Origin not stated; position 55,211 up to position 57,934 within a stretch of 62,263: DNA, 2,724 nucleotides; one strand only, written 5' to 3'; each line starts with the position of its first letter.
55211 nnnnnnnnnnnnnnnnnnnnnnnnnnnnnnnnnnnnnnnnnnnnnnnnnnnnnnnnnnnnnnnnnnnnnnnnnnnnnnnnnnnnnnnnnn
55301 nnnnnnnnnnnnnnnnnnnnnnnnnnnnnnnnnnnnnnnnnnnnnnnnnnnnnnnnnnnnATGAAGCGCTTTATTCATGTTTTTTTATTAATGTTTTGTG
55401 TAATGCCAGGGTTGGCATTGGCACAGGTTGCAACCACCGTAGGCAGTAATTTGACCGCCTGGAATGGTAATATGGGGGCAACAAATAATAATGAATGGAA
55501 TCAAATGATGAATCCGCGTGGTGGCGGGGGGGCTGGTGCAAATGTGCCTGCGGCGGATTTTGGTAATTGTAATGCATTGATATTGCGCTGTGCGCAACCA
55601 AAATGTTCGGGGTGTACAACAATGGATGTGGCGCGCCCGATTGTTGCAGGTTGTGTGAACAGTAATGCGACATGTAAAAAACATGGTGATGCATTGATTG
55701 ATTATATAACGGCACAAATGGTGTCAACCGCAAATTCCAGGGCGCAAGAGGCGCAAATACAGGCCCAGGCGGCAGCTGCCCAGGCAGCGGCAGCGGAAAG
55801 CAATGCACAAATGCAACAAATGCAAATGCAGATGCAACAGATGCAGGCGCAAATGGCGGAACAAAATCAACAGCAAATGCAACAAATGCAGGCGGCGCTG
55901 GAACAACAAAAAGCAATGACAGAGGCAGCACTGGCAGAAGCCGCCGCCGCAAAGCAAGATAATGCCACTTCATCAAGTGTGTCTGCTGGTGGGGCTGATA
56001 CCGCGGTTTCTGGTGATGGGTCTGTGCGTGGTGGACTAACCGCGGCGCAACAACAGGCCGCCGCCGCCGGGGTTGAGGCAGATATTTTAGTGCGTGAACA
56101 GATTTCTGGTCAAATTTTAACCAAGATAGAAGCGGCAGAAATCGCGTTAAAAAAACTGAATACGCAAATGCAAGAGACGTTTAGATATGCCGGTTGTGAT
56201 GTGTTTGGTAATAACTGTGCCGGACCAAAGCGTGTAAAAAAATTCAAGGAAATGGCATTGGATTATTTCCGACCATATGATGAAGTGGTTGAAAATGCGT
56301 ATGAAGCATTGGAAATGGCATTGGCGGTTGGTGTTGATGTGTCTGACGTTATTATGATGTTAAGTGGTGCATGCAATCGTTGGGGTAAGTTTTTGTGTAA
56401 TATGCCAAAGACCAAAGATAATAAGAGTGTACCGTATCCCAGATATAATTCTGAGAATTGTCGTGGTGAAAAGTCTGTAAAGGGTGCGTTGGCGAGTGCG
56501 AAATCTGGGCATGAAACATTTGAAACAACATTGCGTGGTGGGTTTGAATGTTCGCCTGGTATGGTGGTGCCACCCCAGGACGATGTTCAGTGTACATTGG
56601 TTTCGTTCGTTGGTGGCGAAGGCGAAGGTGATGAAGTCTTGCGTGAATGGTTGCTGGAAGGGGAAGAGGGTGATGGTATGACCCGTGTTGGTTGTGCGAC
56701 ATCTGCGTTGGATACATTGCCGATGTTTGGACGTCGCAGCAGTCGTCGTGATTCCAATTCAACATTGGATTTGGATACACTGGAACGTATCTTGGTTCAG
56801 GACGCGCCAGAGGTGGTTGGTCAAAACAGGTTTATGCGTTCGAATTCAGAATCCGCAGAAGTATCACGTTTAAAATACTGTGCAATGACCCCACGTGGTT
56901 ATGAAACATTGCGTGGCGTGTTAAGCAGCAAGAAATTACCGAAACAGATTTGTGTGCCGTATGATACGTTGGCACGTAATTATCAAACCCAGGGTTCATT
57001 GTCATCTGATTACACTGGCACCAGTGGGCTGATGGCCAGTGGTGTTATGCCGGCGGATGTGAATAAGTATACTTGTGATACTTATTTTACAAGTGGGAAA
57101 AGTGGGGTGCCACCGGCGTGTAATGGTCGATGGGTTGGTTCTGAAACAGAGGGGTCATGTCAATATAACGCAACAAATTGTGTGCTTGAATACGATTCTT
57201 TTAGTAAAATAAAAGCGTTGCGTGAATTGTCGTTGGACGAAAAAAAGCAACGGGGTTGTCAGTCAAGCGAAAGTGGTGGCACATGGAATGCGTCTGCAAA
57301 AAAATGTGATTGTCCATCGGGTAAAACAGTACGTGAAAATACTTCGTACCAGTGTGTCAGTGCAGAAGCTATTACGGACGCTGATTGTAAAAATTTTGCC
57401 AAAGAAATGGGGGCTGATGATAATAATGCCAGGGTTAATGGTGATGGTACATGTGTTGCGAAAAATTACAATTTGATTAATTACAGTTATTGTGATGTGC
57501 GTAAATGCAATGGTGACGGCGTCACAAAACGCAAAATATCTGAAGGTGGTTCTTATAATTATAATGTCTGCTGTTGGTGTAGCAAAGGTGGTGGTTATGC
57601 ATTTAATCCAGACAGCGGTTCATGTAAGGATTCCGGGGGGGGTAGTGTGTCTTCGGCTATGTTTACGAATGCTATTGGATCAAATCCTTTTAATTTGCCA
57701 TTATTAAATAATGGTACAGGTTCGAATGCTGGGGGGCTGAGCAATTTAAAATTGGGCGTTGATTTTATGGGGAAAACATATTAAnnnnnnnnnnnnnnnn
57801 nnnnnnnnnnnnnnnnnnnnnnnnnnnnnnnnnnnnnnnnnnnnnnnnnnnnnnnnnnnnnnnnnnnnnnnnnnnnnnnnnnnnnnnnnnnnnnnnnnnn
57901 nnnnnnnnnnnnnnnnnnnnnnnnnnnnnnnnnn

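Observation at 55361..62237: Locus of three large exported cysteine-rich proteins with no recognisable family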

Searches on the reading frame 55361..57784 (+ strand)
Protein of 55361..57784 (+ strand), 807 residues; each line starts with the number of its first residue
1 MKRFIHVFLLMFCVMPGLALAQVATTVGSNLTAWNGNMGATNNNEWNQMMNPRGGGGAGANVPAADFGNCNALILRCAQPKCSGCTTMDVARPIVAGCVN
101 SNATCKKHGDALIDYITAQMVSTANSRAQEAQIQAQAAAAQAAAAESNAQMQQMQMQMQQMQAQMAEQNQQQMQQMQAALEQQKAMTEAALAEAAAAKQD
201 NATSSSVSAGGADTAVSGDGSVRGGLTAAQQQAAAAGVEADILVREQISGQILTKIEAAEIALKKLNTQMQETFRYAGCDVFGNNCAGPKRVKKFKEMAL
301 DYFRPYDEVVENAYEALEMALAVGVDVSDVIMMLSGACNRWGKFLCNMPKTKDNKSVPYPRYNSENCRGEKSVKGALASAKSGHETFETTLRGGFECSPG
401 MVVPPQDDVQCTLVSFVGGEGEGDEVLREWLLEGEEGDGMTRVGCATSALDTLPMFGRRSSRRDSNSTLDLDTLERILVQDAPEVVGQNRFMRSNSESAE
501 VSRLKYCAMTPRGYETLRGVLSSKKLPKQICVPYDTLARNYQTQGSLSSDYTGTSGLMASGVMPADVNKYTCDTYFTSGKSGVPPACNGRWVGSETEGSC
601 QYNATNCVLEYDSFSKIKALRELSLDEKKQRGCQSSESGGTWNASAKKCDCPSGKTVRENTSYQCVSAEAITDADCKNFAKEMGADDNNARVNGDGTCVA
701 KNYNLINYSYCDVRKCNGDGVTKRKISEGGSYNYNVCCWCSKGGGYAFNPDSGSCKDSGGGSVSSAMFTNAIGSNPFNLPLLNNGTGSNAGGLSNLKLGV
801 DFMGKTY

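Call 3: search_protein_families(library=pfam, proteins=[window:55361-57784:+], max_evalue=1)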
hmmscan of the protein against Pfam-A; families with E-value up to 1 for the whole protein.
window:55361-57784:+ (807 aa): 4 families
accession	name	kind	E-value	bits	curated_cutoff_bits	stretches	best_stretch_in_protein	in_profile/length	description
PF03153.18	TFIIA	-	0.00036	21.1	36.2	1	120-254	150-283/415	Transcription factor IIA, alpha/beta subunit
PF10186.14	ATG14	-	0.03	13.8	33.2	1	96-203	14-108/347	Vacuolar sorting 38 and autophagy-related subunit 14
PF02841.20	GBP_C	-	0.33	10.7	24.3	1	127-199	200-271/297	Guanylate-binding protein, C-terminal domain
PF14153.11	Spore_coat_CotO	-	0.34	11.4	35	1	115-301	11-117/182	Spore coat protein CotO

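Call 4: search_protein_families(library=ncbifam, proteins=[window:55361-57784:+], max_evalue=1)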
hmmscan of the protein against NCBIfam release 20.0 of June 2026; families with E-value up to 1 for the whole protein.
window:55361-57784:+ (807 aa): 4 families
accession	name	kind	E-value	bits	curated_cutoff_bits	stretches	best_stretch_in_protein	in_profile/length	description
TIGR03512.2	GldD_lipoprot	equivalog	0.025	14.4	120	1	94-219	6-129/182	gliding motility lipoprotein GldD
NF033847.1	MCP_Sipho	equivalog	0.5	9.5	75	1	131-271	41-181/549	major capsid protein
NF038291.1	rep_pAB02_ORF2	subfamily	0.61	10.4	85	0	127-203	52-127/172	plasmid replication DNA-binding protein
NF001688.0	PRK00448.1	equivalog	0.74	7.2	873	1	112-201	126-213/1445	PolC-type DNA polymerase III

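Call 14: find_homologous_proteins(query=window:55361-57784:+)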
Query window:55361-57784:+ (807 aa): 1257 proteins with E <= 0.001 among 8000 candidates; the best 120 are listed.
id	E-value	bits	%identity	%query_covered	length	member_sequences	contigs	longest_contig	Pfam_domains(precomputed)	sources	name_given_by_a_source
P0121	0.0e+0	1663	96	94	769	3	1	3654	-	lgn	-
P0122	0.0e+0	1633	90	99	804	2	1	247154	-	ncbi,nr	ncbi:MAG: hypothetical protein R8M37_04515 [Alphaproteobacteria bacterium]|nr:hypothetical protein [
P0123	0.0e+0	1451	81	98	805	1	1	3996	-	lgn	-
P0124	0.0e+0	1354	80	94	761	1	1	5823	-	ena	-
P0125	5.9e-284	962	61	94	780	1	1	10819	-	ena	-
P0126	1.7e-260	885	59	89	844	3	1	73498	-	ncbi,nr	ncbi:MAG: hypothetical protein IJY99_00435 [Alphaproteobacteria bacterium]|nr:hypothetical protein [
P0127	4.6e-200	685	55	76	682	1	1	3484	-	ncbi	-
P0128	1.8e-198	679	52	81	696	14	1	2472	-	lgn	-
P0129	3.2e-196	672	56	73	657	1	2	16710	-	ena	-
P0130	1.5e-195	670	57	71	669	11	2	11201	-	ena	-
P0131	3.7e-195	668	54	75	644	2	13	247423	-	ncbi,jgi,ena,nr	ncbi:MAG: hypothetical protein E7011_00960 [Alphaproteobacteria bacterium]|nr:hypothetical protein [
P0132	9.1e-195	667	58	69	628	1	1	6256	-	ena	-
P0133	9.1e-195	667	50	83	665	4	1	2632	-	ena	-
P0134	4.6e-194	665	57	70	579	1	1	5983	-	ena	-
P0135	2.4e-193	663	55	75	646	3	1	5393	-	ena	-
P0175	2.6e-187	643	59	67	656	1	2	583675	-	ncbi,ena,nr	ncbi:MAG: hypothetical protein IJW84_03185 [Alphaproteobacteria bacterium]|nr:hypothetical protein [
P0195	1.3e-184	634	48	82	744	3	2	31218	-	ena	-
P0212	1.5e-178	614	56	68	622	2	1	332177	-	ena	-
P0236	7.7e-167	575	46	83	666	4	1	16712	-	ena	-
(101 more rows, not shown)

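Call 16: find_encoding_contigs(protein=P0175, flank=10000, max_places=2)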
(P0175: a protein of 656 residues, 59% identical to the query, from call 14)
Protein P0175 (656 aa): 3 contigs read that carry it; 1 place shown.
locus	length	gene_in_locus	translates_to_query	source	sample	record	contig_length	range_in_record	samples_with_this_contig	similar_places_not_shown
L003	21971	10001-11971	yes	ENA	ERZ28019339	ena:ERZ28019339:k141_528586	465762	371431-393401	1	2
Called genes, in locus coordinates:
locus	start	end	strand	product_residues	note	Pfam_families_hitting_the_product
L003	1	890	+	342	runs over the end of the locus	PF00535:Glycos_transf_2, PF10111:Glyco_tranf_2_2, PF13641:Glyco_tranf_2_3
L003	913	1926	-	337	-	PF17101:Stealth_CR1, PF11380:Stealth_CR2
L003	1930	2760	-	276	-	-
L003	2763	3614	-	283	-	PF05045:RgpF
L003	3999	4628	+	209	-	-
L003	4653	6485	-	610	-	PF00009:GTP_EFTU, PF01926:MMR_HSR1 (faint), PF22042:EF-G_D2 (weak), PF03144:GTP_EFTU_D2, PF00679:EFG_C, PF21018:BipA_C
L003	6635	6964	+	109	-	-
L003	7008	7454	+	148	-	-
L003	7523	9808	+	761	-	PF17854:FtsK_alpha, PF01580:FtsK_SpoIIIE, PF01935:DUF87, PF09397:FtsK_gamma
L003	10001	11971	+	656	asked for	-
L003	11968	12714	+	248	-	-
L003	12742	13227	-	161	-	-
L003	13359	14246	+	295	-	PF00483:NTP_transferase, PF12804:NTP_transf_3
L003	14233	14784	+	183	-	PF00908:dTDP_sugar_isom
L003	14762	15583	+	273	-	PF01370:Epimerase, PF04321:RmlD_sub_bind, PF07993:NAD_binding_4 (faint), PF02719:Polysacc_synt_2 (weak), PF16363:GDP_Man_Dehyd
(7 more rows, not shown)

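Call 21: search_solved_structures(query=A2, max_evalue=10)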
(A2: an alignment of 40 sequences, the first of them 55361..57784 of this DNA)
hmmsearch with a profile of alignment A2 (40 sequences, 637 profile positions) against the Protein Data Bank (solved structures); distinct sequences matched with E-value up to 10: 3.
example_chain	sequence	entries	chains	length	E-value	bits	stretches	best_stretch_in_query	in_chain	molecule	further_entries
9cfs_A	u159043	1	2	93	0.4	12.3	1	146-223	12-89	Long regulatory protein rop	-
4gdo_A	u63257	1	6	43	0.62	11.6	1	163-199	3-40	Plectin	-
5abs_A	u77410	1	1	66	1.6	10.3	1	143-197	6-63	SH3 DOMAIN-CONTAINING KINASE-BINDING PROTEIN 1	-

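Call 54: predict_structure(alignment_id=A4)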
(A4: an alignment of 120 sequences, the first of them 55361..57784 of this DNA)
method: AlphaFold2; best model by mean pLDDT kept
length: 807 residues; sequences in the alignment: 120
mean_pLDDT: 65.4   pTM: 0.31
mean pLDDT of the five models: 65.4, 65.2, 65.0, 63.5, 61.2
residues with pLDDT >= 90: 89; 70-90: 304; 50-70: 190; < 50: 224
segments of 3 or more residues with pLDDT < 50: 14-65, 143-153, 196-225, 421-423, 426-436, 450-469, 480-496, 506-509, 545-554, 759-807
pLDDT, mean of each block of 10 residues (from residue 1): 64 46 28 30 40 30 56 86 83 92 88 88 77 60 43 54 60 60 62 53 35 29 54 75 75 83 87 82 71 75 85 81 59 53 78 72 94 93 87 93 91 72 47 50 62 37 41 50 34 45 48 58 58 55 44 56 81 76 82 88 90 85 89 82 92 80 69 87 91 85 82 80 80 72 63 58 37 35 30 30 34
secondary structure, 60 per line:
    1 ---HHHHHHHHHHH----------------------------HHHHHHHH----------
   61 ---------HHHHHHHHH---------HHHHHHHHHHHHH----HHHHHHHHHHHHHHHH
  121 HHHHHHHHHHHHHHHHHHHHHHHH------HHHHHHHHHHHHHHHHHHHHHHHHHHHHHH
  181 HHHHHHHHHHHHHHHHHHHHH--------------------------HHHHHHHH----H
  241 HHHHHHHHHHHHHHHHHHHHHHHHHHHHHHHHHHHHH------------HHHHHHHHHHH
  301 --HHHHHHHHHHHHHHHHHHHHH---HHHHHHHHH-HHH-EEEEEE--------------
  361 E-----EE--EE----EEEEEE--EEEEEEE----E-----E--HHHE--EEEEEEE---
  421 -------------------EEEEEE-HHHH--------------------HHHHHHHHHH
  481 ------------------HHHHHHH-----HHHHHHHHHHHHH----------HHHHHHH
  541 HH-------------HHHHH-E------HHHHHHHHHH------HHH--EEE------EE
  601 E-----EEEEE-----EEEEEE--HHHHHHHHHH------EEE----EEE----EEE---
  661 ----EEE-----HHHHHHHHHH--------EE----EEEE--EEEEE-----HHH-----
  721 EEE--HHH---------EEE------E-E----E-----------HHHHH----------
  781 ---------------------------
elements in order (helices of 4 or more, strands of 3 or more residues): H4-14 H43-50 H70-78 H88-100 H105-144 H151-201 H228-235 H240-277 H290-300 H303-323 H327-335 E341-346 E377-382 E385-391 E411-417 E440-445 H447-450 H471-480 H499-505 H511-523 H534-542 H556-560 H569-578 E590-592 E599-601 E607-611 E617-622 H625-634 E641-643 E648-650 E655-657 E665-667 H673-682 E697-700 E703-707 E721-723 E738-740 H766-770
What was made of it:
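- A has confident helical and beta domains (call 54).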

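Call 59: fold_search(model_id=the predicted structure, library=pdb)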
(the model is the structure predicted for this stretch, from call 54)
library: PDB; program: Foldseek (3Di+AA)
matches with E <= 10: 240; with E <= 0.001: 0
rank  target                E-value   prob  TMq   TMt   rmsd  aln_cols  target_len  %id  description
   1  8fdw_A                8.0e-02  0.12  0.06  0.09  65.3       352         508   11  Cryo-EM structure of SARS-CoV-2 postfusion spike in membrane (released 2023-05-10)
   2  5iit_B                5.5e-01  0.28  0.07  0.12  10.2       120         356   12  Structure of SPX domain of the yeast inorganic polyphophate polymerase Vtc4 crystallized by carrier-driven crystalliza (released 2016-04-27)
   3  5iit_C                6.1e-01  0.33  0.07  0.13   9.7       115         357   13  Structure of SPX domain of the yeast inorganic polyphophate polymerase Vtc4 crystallized by carrier-driven crystalliza (released 2016-04-27)
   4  5iit_A                7.6e-01  0.23  0.07  0.12  10.2       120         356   12  Structure of SPX domain of the yeast inorganic polyphophate polymerase Vtc4 crystallized by carrier-driven crystalliza (released 2016-04-27)
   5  9nxy_A                9.4e-01  0.04  0.06  0.10  56.5       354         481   12  Cryo-EM structure of SARS-CoV-2 spike S2' trimer (released 2025-12-31)
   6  6r1j_J                1.2e+00  0.96  0.09  0.27   7.0        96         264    8  Structure of the soluble AhlC triple head mutant of the tripartite alpha-pore forming toxin, AHL, from Aeromonas hydro (released 2019-07-10)
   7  1g73_A                1.2e+00  0.30  0.08  0.30  12.3       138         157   13  CRYSTAL STRUCTURE OF SMAC BOUND TO XIAP-BIR3 DOMAIN (released 2001-01-10)
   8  5dac_B                1.3e+00  0.38  0.08  0.14  16.8       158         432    9  ATP-gamma-S bound Rad50 from Chaetomium thermophilum in complex with DNA (released 2016-03-02)
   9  5iit_D                1.3e+00  0.30  0.08  0.15  11.0       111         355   13  Structure of SPX domain of the yeast inorganic polyphophate polymerase Vtc4 crystallized by carrier-driven crystalliza (released 2016-04-27)
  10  5nen_B                1.4e+00  0.25  0.08  0.22  12.3       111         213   11  Crystal structure of the soluble domain of LipC, a membrane fusion protein of a type I secretion system (released 2017-11-22)
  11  6dkm_D                1.6e+00  0.92  0.08  0.73   4.0        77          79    6  DHD131 (released 2018-12-19)
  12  5mkk_A                1.7e+00  0.25  0.08  0.10  11.6       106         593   15  Crystal structure of the heterodimeric ABC transporter TmrAB, a homolog of the antigen translocation complex TAP (released 2017-01-18)
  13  5da9_A                2.0e+00  0.23  0.08  0.14  15.4       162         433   10  ATP-gamma-S bound Rad50 from Chaetomium thermophilum in complex with the Rad50-binding domain of Mre11 (released 2016-03-02)
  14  4tx5_A                2.0e+00  0.16  0.06  0.23  10.7       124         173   11  Crystal structure of Smac-DIABLO (in space group P65) (released 2015-07-15)
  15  9oox_A                2.1e+00  0.10  0.05  0.26  18.8       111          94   14  Cryo-EM Structure of the Escherichia phage HK446 Rip1 in complex with the Enterobacteria phage T6 small terminase (released 2026-02-04)
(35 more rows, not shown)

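Call 85: find_encoding_contigs(protein=P0212, flank=6000, max_places=1)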
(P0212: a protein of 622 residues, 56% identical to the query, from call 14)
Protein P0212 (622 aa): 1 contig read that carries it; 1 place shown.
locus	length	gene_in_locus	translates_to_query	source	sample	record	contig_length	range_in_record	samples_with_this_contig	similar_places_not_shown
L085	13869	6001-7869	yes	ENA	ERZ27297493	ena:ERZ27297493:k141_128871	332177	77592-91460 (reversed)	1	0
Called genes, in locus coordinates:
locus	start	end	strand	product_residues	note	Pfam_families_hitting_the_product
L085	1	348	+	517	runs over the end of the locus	PF21760:SecD_1st, PF22599:SecDF_P1_head, PF02355:SecD_SecF_C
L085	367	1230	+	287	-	PF07549:Sec_GG, PF02355:SecD_SecF_C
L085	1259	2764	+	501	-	PF00595:PDZ, PF17820:PDZ_6, PF03572:Peptidase_S41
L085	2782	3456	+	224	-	PF01569:PAP2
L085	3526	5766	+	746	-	PF17854:FtsK_alpha, PF01580:FtsK_SpoIIIE, PF01935:DUF87, PF09397:FtsK_gamma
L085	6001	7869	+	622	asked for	-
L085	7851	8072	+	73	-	-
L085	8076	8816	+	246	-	-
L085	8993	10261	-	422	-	PF05496:RuvB_N, PF06068:TIP49 (weak), PF00158:Sigma54_activat (faint), PF13173:AAA_14 (weak), PF00004:AAA, PF07728:AAA_5, PF16193:AAA_assoc_2, PF12002:MgsA_C, +4 more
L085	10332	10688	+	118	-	PF05443:ROS_MUCR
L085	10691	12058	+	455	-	-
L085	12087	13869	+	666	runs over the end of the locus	PF02130:YbeY, PF20154:LNT_N, PF00795:CN_hydrolase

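Call 86: find_encoding_contigs(protein=P0236, flank=6000, max_places=1)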
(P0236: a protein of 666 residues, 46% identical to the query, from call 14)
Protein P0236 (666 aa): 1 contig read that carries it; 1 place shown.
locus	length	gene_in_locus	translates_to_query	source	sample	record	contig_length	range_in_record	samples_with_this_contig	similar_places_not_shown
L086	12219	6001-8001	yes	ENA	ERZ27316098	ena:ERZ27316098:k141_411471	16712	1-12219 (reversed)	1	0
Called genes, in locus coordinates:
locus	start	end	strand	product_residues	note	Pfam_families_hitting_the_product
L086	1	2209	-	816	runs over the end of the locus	-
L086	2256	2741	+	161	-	PF01988:VIT1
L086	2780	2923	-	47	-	-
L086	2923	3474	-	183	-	PF06414:Zeta_toxin (faint), PF13173:AAA_14 (faint), PF13671:AAA_33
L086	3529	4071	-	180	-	-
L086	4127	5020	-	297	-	-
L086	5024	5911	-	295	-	-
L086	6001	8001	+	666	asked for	-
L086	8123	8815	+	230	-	-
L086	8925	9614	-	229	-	PF12682:Flavodoxin_4, PF12724:Flavodoxin_5 (faint)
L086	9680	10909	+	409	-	-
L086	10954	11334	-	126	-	-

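Call 87: find_encoding_contigs(protein=P0195, flank=6000, max_places=1)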
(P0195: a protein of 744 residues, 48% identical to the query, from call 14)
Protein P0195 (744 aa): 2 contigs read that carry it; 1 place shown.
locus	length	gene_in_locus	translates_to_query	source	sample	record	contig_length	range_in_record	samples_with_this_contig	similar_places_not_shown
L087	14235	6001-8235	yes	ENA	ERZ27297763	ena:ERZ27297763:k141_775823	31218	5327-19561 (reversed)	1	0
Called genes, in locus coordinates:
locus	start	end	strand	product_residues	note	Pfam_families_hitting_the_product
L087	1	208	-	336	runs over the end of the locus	PF17101:Stealth_CR1, PF11380:Stealth_CR2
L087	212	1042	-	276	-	-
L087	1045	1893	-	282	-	PF05045:RgpF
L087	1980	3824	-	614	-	PF00009:GTP_EFTU, PF01926:MMR_HSR1 (faint), PF22042:EF-G_D2 (weak), PF03144:GTP_EFTU_D2, PF00679:EFG_C, PF21018:BipA_C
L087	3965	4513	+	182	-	-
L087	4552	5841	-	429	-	PF02403:Seryl_tRNA_N, PF00587:tRNA-synt_2b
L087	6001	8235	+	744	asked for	-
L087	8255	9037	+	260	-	-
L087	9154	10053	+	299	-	PF01946:Thi4 (faint), PF03486:HI0933_like (faint), PF07992:Pyr_redox_2, PF12831:FAD_oxidored (weak), PF13738:Pyr_redox_3, PF00070:Pyr_redox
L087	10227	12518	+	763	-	PF17854:FtsK_alpha, PF01580:FtsK_SpoIIIE, PF01935:DUF87, PF09397:FtsK_gamma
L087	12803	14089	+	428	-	-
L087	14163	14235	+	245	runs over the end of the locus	-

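Call 102: find_encoding_contigs(protein=P0121, flank=1500, max_places=4)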
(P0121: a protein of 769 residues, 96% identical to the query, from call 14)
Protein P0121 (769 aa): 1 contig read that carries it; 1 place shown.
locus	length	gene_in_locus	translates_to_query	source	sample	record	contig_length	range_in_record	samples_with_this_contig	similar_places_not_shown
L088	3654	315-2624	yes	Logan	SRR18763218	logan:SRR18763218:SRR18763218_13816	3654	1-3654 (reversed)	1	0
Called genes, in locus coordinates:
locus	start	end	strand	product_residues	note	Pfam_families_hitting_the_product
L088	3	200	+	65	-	?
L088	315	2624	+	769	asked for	-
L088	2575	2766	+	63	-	-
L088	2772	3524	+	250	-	-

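Call 103: find_encoding_contigs(protein=window:55361-57784:+, flank=1500, max_places=6)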
Protein window:55361-57784:+ (807 aa): no gene with exactly this product is on record in the collection.
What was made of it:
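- Tried and rejected: Exact look-up of the window's A protein in public assemblies: not on record (call 103).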
